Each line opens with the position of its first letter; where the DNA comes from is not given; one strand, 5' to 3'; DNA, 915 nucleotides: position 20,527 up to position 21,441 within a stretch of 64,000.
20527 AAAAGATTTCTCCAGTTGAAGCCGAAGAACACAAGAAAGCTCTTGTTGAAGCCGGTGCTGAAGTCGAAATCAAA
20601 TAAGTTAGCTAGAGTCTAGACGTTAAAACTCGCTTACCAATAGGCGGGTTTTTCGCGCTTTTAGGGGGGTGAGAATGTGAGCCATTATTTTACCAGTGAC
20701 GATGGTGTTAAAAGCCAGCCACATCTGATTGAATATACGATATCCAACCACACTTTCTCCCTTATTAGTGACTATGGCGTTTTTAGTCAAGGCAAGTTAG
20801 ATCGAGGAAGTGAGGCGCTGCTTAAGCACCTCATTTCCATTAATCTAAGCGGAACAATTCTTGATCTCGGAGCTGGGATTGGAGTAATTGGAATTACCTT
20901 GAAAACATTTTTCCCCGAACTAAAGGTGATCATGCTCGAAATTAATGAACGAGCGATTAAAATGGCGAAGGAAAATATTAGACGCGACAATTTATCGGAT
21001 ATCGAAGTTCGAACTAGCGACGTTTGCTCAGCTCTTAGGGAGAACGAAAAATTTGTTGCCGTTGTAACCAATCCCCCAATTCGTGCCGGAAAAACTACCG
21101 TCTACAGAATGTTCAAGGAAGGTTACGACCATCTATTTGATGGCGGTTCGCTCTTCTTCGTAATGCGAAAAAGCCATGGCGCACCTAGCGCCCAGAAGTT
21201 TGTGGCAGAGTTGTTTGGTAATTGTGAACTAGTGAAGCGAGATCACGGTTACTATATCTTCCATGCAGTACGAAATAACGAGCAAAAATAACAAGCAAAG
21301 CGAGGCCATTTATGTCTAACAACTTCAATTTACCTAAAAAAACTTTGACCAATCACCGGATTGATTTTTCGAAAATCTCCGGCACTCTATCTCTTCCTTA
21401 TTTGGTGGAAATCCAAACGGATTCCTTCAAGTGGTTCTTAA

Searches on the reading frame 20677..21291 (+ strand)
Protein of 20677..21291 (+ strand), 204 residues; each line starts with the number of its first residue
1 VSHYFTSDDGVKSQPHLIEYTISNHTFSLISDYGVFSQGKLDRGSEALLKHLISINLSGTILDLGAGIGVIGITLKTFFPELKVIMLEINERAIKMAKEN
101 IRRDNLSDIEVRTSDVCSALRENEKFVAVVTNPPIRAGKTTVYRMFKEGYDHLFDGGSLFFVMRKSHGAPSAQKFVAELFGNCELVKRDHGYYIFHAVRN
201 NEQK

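Call 34: search_protein_families(library=pfam, proteins=[window:20677-21291:+], max_evalue=0.01)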
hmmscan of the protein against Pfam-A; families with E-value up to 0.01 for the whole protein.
window:20677-21291:+ (204 aa): 17 families
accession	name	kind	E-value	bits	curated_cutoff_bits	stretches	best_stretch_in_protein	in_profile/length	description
PF05175.20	MTS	-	1.6e-42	145.4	23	1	28-195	3-169/170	Methyltransferase small domain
PF13649.12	Methyltransf_25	-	2e-09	38.4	27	1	61-157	1-97/97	Methyltransferase domain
PF13847.12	Methyltransf_31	-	1.1e-08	35.4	27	1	60-132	6-81/145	Methyltransferase domain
PF10294.15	Methyltransf_16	-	9.6e-06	25.9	21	1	60-106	49-95/174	Lysine methyltransferase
PF02527.21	GidB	-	1.2e-05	25.1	27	1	60-128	51-117/184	rRNA small subunit methyltransferase G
PF02475.24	TRM5-TYW2_MTfase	-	4e-05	24.1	28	1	58-134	37-113/164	TRM5/TYW2 methyltransferase domain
PF12847.13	Methyltransf_18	-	5e-05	23.8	27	1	58-128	15-86/151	Methyltransferase domain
PF06325.19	PrmA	-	0.00011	22.3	22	1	59-132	163-233/296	Ribosomal protein L11 methyltransferase (PrmA)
PF08242.18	Methyltransf_12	-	0.00015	22.9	30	1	62-132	1-72/98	Methyltransferase domain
PF08241.18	Methyltransf_11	-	0.00027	21.9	21.2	1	62-161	1-95/95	Methyltransferase domain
PF01170.24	UPF0020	-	0.00094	19.4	22.3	1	80-134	75-130/197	RMKL-like, methyltransferase domain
PF01135.25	PCMT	-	0.0016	18.7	20.3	1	47-119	63-136/210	Protein-L-isoaspartate(D-aspartate) O-methyltransferase (PCMT)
PF01209.24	Ubie_methyltran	-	0.0021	17.9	20.1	1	58-158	48-148/233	ubiE/COQ5 methyltransferase family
PF02390.23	Methyltransf_4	-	0.0029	17.5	24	1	60-121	4-65/173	Putative methyltransferase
PF01861.22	BpsA_C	-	0.0036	17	27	1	83-135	69-122/243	Branched-chain polyamine synthase A C-terminal domain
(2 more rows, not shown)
